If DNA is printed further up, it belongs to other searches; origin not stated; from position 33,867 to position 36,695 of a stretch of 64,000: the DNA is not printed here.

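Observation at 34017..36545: Receptor-type cyclase-like protein lacking a kinase-homology domain and with a degenerate metal-binding motif (possible pseudo-cyclase or sensor)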

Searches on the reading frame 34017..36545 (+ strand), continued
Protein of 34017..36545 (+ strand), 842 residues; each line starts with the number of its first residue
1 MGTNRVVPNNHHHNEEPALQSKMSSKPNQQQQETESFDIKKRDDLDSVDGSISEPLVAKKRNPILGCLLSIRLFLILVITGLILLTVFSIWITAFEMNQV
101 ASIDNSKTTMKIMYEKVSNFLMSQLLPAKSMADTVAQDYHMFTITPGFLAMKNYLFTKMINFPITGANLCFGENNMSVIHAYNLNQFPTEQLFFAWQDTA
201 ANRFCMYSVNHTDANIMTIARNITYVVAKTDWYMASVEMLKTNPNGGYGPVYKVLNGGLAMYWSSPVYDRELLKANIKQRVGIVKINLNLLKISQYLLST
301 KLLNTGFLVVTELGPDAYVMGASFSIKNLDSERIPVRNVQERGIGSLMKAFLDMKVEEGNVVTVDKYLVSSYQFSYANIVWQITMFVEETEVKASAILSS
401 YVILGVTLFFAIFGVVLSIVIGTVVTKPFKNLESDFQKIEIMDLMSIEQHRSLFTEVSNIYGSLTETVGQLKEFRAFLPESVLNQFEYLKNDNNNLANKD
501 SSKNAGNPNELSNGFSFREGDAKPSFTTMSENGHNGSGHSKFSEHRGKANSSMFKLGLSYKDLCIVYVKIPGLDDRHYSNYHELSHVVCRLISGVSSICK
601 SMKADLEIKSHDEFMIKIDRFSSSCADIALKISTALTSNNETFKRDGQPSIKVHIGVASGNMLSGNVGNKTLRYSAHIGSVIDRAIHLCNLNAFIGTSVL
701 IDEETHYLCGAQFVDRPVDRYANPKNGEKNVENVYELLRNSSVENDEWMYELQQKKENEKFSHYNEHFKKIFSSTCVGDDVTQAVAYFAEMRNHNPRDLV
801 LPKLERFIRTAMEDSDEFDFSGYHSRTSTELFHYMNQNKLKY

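Call 19: predict_structure(alignment_id=A1)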
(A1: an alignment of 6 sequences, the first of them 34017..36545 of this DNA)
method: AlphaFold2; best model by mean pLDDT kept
length: 842 residues; sequences in the alignment: 6
mean_pLDDT: 55.1   pTM: 0.41
mean pLDDT of the five models: 55.1, 54.2, 52.3, 49.6, 47.7
residues with pLDDT >= 90: 5; 70-90: 230; 50-70: 264; < 50: 343
segments of 3 or more residues with pLDDT < 50: 1-69, 163-167, 174-177, 186-189, 220-230, 270-278, 424-562, 658-699, 710-713, 718-732, 741-754, 822-842
pLDDT, mean of each block of 10 residues (from residue 1): 27 27 26 25 28 29 42 63 68 73 80 86 82 78 63 63 50 52 51 56 55 52 37 66 79 63 72 44 72 77 78 76 66 69 74 77 86 87 88 70 65 61 46 37 35 40 40 38 43 35 29 25 24 23 22 25 58 61 68 80 68 64 60 79 76 58 26 28 40 44 55 48 40 52 43 53 68 67 79 67 71 57 42 36 35
secondary structure, 60 per line:
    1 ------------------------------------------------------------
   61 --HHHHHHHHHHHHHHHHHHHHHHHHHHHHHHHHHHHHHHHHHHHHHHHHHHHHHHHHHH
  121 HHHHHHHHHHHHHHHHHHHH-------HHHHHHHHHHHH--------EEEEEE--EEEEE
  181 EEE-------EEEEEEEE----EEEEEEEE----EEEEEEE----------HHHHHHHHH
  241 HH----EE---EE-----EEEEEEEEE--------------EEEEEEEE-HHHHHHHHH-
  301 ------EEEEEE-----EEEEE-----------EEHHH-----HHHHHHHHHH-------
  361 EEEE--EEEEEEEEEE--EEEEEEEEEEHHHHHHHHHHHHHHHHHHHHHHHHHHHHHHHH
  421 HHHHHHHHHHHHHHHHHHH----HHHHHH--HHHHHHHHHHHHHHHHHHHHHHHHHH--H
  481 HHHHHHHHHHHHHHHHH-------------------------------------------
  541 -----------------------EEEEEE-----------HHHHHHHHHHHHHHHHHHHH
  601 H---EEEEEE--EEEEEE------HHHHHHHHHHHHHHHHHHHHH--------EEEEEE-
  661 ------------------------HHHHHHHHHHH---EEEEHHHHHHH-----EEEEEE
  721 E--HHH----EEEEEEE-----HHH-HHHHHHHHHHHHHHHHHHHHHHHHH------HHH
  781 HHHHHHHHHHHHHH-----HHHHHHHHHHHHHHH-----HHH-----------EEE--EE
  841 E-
elements in order (helices of 4 or more, strands of 3 or more residues): H63-140 H148-159 E168-173 E176-183 E191-198 E203-210 E215-221 H232-242 E259-267 E282-289 H291-299 E307-312 E318-322 H344-353 E361-364 E367-376 E379-388 H389-439 H444-449 H452-477 H480-497 E564-569 H581-601 E605-610 E613-618 H625-645 E654-659 H685-695 E699-702 H703-709 E715-721 E731-737 H747-771 H778-794 H800-814 E834-836 E839-841

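Call 22: fold_search(model_id=the predicted structure, library=pdb)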
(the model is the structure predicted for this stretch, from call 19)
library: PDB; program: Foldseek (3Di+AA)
matches with E <= 10: 953; with E <= 0.001: 168
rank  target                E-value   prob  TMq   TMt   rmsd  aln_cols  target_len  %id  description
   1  9a69_B                3.5e-08  1.00  0.25  0.31  28.4       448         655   13  Integrative model of MCPB-MCPC by crosslinking MS and deep learning (released 2024-09-18)
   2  9hvj                  2.2e-06  1.00  0.19  0.47   9.7       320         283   13  Ligand binding domain of Roseburia intestinalis L1-82 uracil chemoreceptor (dCache) in complex with uracil and acetate (released 2025-03-12)
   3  6iop_A                5.0e-06  1.00  0.21  0.59   6.5       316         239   15  The ligand binding domain of Mlp24 (released 2019-03-20)
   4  3li9                  5.9e-06  1.00  0.19  0.51   9.8       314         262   11  Crystal Structure of the extracellular domain of the putative histidine kinase mmHK1S-Z2 (released 2010-05-05)
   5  7psg_A                7.2e-06  1.00  0.19  0.51   9.6       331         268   13  Structure of the ligand binding domain of the PacA (ECA2226) chemoreceptor of Pectobacterium atrosepticum SCRI1043 in  (released 2022-05-11)
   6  6ior_C                8.0e-06  1.00  0.22  0.63   6.4       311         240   15  The ligand binding domain of Mlp24 with asparagine (released 2019-03-20)
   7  9a65_B                8.0e-06  1.00  0.25  0.31  14.1       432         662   12  Integrative model of YVAQ-MCPB by crosslinking MS and deep learning (released 2024-09-18)
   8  7psg_C                8.4e-06  1.00  0.19  0.46   9.7       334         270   13  Structure of the ligand binding domain of the PacA (ECA2226) chemoreceptor of Pectobacterium atrosepticum SCRI1043 in  (released 2022-05-11)
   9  3lic                  8.9e-06  1.00  0.20  0.49   9.8       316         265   15  Crystal Structure of the extracellular domain of the putative histidine kinase soHK1S-Z6 (released 2010-05-05)
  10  3r5g_B                9.3e-06  1.00  0.13  0.45  10.7       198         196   17  Crystal structure of the adenylyl cyclase CyaB from P. aeruginosa (released 2012-01-11)
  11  6iot_B                1.0e-05  1.00  0.23  0.68   5.1       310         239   15  The ligand binding domain of Mlp24 with arginine (released 2019-03-20)
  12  6iop_B                1.0e-05  1.00  0.23  0.68   5.5       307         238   16  The ligand binding domain of Mlp24 (released 2019-03-20)
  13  9heh                  1.0e-05  1.00  0.23  0.58   7.6       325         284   13  Structure of the ligand binding domain of the chemoreceptor MkcA (DSOMK10_RS0100305) of Dickeya solani MK10 in complex w (released 2025-08-06)
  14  6d8v                  1.2e-05  1.00  0.22  0.58   7.6       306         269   14  Methyl-accepting Chemotaxis protein X (released 2019-04-17)
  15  2w01_D                1.3e-05  1.00  0.13  0.46  10.4       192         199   16  Crystal structure of the guanylyl cyclase Cya2 (released 2008-09-30)
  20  3r5g_A                1.9e-05  1.00  0.13  0.44  10.5       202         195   17  Crystal structure of the adenylyl cyclase CyaB from P. aeruginosa (released 2012-01-11)
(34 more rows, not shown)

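Call 23: search_protein_representatives(alignment_id=A1)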
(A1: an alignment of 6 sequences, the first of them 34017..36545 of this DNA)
Query: 6 sequences, 828 profile positions. Proteins with E-value up to 0.001 (for the whole library): 22002; up to 1e-10: 4419; up to 1e-30: 158. The best 150 are listed.
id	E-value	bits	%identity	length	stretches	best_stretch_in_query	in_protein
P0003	0.0e+00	1282.5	-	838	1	1-827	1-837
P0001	0.0e+00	1129.3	-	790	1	2-744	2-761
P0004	2.1e-260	882.9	-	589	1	238-826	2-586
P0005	8.3e-246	834.6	-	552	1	1-559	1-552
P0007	9.4e-240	814.6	-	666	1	1-655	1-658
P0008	1.7e-234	797.2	-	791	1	23-819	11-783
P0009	1.3e-231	787.7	-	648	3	284-655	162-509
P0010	2.1e-229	780.3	-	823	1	32-823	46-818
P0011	2.9e-229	779.9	-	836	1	2-815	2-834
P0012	4.5e-214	729.7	-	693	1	7-692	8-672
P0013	3.1e-210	717.0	-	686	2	19-497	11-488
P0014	1.3e-197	675.2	-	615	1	237-819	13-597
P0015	2.2e-176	605.0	-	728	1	94-826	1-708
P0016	5.3e-173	593.8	-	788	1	3-815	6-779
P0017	8.4e-170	583.2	-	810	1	47-816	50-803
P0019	1.4e-153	529.5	-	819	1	42-784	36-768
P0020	2.7e-149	515.4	-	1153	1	19-804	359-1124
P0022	4.0e-144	498.3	-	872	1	19-759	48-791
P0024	6.4e-131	454.6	-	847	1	41-812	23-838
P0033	4.9e-113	395.4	-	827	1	48-793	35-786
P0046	9.7e-96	338.2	-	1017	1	11-825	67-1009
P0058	2.7e-66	240.8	-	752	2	42-470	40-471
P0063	6.9e-57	209.7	-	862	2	385-799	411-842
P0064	1.7e-55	205.1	-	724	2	52-434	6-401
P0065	2.0e-52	194.9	-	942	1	456-821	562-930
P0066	2.4e-51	191.4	-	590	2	394-791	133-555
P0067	5.6e-50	186.9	-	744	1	380-786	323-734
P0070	4.3e-46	174.0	-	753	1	53-752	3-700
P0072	6.2e-45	170.2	-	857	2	365-801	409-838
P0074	5.3e-44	167.1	-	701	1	394-793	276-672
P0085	1.4e-40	155.8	-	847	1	348-787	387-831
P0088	3.6e-40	154.4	-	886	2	366-793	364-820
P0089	5.4e-40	153.8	-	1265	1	352-793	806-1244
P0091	1.1e-39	152.8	-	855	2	367-815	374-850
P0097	4.2e-38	147.6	-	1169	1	368-817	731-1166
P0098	6.1e-38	147.0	-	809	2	42-472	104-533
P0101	1.8e-37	145.5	-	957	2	389-788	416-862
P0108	1.1e-35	139.6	-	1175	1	393-799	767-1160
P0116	9.6e-35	136.5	-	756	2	40-476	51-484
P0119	1.7e-34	135.6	-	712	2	53-473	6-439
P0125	1.2e-33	132.9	-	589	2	171-473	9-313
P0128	2.4e-33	131.8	-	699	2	538-726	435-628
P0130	6.1e-33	130.5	-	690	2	53-475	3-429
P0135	1.7e-32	129.0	-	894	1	390-804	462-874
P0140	2.9e-32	128.2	-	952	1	390-757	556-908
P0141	3.2e-32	128.1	-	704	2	538-724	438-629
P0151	2.3e-31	125.3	-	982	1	396-777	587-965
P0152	2.3e-31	125.3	-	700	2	532-749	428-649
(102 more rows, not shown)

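Call 29: list_cluster_members(proteins=[P0008, P0010, P0011, P0016, P0017, P0019, P0022, P0024, P0033, P0058])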
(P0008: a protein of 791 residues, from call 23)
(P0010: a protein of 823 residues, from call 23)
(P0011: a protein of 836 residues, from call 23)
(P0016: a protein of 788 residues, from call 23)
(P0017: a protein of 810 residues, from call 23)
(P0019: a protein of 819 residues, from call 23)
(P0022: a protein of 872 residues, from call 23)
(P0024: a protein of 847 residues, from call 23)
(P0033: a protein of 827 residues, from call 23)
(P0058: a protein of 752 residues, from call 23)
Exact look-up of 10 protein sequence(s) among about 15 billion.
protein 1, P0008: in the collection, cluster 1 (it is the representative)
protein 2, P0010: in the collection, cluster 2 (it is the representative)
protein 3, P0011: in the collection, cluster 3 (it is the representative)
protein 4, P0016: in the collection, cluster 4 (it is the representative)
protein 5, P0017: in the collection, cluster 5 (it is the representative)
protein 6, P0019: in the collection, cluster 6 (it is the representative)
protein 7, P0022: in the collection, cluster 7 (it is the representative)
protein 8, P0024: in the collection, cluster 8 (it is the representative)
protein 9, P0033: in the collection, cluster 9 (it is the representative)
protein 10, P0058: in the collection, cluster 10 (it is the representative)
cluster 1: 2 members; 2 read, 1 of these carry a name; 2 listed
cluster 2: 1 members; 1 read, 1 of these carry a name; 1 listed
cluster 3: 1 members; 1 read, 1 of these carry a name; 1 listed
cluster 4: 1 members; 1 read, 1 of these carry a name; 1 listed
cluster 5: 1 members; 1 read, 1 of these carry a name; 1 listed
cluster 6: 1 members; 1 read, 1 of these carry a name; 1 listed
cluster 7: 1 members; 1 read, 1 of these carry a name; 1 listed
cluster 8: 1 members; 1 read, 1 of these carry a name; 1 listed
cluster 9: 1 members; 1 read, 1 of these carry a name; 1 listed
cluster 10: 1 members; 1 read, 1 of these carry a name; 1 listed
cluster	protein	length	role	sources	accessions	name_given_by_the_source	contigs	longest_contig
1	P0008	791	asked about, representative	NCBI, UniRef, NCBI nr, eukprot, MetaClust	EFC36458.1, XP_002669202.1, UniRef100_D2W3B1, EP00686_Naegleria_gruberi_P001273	predicted protein [Naegleria gruberi] | Predicted protein n=1 Tax=Naegleria gruberi TaxID=5762 RepID=D2W3B1_NAEGR | uncharacterized protein NAEGRDRAFT_75884 [Naegleria gruberi]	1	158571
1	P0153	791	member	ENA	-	-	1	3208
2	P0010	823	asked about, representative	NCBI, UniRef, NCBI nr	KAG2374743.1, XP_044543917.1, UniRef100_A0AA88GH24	hypothetical protein C9374_010487 [Naegleria lovaniensis] | Guanylate cyclase domain-containing protein n=1 Tax=Naegleria lovaniensis TaxID=51637 ... | uncharacterized protein C9374_010487 [Naegleria lovaniensis]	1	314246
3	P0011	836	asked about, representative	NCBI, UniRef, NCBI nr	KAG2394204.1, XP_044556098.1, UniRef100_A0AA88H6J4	hypothetical protein C9374_003968 [Naegleria lovaniensis] | Guanylate cyclase domain-containing protein n=1 Tax=Naegleria lovaniensis TaxID=51637 ... | uncharacterized protein C9374_003968 [Naegleria lovaniensis]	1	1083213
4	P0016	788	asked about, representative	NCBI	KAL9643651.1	hypothetical protein ABK040_016103 [Willaertia magna]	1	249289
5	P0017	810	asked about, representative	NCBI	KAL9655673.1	hypothetical protein ABK040_002333 [Willaertia magna]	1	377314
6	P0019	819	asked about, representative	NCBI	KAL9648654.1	hypothetical protein ABK040_016284 [Willaertia magna]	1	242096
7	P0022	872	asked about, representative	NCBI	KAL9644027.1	hypothetical protein ABK040_005495 [Willaertia magna]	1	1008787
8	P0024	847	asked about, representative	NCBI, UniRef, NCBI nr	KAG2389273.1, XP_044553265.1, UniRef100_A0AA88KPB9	hypothetical protein C9374_013833 [Naegleria lovaniensis] | Guanylate cyclase domain-containing protein n=1 Tax=Naegleria lovaniensis TaxID=51637 ... | uncharacterized protein C9374_013833 [Naegleria lovaniensis]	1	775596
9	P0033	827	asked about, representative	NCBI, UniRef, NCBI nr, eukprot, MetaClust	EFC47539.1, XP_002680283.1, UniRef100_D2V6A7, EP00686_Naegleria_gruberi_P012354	predicted protein [Naegleria gruberi] | Predicted protein n=1 Tax=Naegleria gruberi TaxID=5762 RepID=D2V6A7_NAEGR | uncharacterized protein NAEGRDRAFT_64367 [Naegleria gruberi]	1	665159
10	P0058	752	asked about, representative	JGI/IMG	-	class 3 adenylate cyclase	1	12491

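Call 30: list_cluster_members(proteins=[P0020, P0046, P0063, P0066, P0070, P0074, P0089, P0097, P0108, P0135])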
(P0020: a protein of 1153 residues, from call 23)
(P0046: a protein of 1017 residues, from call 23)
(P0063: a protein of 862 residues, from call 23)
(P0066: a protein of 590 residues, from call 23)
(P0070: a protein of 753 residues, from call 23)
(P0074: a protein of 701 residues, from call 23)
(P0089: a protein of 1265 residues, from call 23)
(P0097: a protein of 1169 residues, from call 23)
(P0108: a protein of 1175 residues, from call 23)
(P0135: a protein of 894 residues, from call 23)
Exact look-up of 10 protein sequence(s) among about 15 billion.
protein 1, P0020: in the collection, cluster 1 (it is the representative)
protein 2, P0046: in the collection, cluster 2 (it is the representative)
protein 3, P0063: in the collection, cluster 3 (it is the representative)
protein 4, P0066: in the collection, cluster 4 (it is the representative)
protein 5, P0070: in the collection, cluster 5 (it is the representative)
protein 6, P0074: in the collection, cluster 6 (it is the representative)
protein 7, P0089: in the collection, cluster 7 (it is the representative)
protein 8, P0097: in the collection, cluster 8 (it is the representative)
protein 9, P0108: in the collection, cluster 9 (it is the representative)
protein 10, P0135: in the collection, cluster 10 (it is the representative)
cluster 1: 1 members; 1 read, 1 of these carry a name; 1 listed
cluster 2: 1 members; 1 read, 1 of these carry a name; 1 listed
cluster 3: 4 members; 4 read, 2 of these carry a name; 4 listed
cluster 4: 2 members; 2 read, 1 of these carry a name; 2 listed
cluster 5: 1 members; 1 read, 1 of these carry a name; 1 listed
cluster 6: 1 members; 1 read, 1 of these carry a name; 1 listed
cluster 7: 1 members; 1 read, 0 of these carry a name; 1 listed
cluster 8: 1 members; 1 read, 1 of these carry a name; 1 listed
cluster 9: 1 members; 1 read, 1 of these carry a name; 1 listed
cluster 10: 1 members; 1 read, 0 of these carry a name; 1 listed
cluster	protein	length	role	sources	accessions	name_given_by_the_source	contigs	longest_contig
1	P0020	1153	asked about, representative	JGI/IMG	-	ankyrin repeat protein/class 3 adenylate cyclase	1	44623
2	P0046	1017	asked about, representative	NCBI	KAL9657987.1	hypothetical protein ABK040_016637 [Willaertia magna]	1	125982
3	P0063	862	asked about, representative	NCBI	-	-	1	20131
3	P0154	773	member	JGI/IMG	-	class 3 adenylate cyclase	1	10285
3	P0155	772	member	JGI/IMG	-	class 3 adenylate cyclase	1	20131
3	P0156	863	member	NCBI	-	-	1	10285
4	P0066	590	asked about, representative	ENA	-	-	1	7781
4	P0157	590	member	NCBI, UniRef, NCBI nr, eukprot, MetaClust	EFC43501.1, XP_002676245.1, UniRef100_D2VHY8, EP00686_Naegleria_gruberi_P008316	Adenylate/Guanylate cyclase [Naegleria gruberi] | Adenylate/Guanylate cyclase n=1 Tax=Naegleria gruberi TaxID=5762 RepID=D2VHY8_NAEGR | XP_002676245.1 Adenylate/Guanylate cyclase [Naegleria gruberi strain NEG-M]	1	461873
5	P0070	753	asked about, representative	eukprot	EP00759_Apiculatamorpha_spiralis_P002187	PhF_6_TR10814/c1_g1_i1/m.17424/K01768/E4.6.1.1; adenylate cyclase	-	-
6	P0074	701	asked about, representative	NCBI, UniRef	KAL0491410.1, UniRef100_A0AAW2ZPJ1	adenylate cyclase [Acrasis kona] | Adenylate cyclase n=1 Tax=Acrasis kona TaxID=1008807 RepID=A0AAW2ZPJ1_9EUKA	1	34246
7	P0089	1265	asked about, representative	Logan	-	-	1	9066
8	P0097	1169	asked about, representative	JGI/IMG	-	ankyrin repeat protein/class 3 adenylate cyclase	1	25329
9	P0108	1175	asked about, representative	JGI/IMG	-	ankyrin repeat protein/class 3 adenylate cyclase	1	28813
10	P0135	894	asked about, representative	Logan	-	-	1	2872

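Call 43: find_homologous_proteins(query=A2, max_evalue=1e-10)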
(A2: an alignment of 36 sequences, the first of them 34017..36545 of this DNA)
Query A2 (36 sequences) (842 aa, profile of the alignment): 10 proteins with E <= 1e-10 among 8000 candidates.
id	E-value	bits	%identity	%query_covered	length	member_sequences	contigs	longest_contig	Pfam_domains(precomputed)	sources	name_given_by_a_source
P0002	1.8e-266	905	38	92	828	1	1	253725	PF00211.26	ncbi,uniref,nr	ncbi:hypothetical protein C9374_011670 [Naegleria lovaniensis]|uniref:Guanylate cyclase domain-conta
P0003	1.6e-250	852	37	93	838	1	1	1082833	PF00211.26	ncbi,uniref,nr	ncbi:hypothetical protein C9374_006834 [Naegleria lovaniensis]|uniref:Guanylate cyclase domain-conta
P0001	1.0e-237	810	100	90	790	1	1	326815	-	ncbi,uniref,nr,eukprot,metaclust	ncbi:predicted protein [Naegleria gruberi]|uniref:Predicted protein n=1 Tax=Naegleria gruberi TaxID=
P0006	5.7e-219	748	23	91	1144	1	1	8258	PF13606.13,PF13857.13,PF12796.14,PF00023.37,PF13637.13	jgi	jgi:ankyrin repeat protein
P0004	1.5e-159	551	37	64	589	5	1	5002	PF00211.26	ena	-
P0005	1.5e-147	511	33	63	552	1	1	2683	-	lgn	-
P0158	9.8e-24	102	34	11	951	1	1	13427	PF13426.14,PF13185.13,PF01590.33,PF08448.17,PF13492.13,PF00211.26,PF00989.32,PF00027.36,PF11849.15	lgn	-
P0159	4.2e-20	90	32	13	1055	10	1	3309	PF00211.26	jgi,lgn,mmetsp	mmetsp:Transcript_40202/g.94141 ORF Transcript_40202/g.94141 Transcript_40202/m.94141 type:complete 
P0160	7.2e-17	79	28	12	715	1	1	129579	PF05226.17,PF00211.26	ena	-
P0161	9.7e-11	59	23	9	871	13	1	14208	PF00672.31,PF13185.13,PF02743.25,PF22673.3,PF01590.33,PF02518.32,PF13492.13,PF00512.32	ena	-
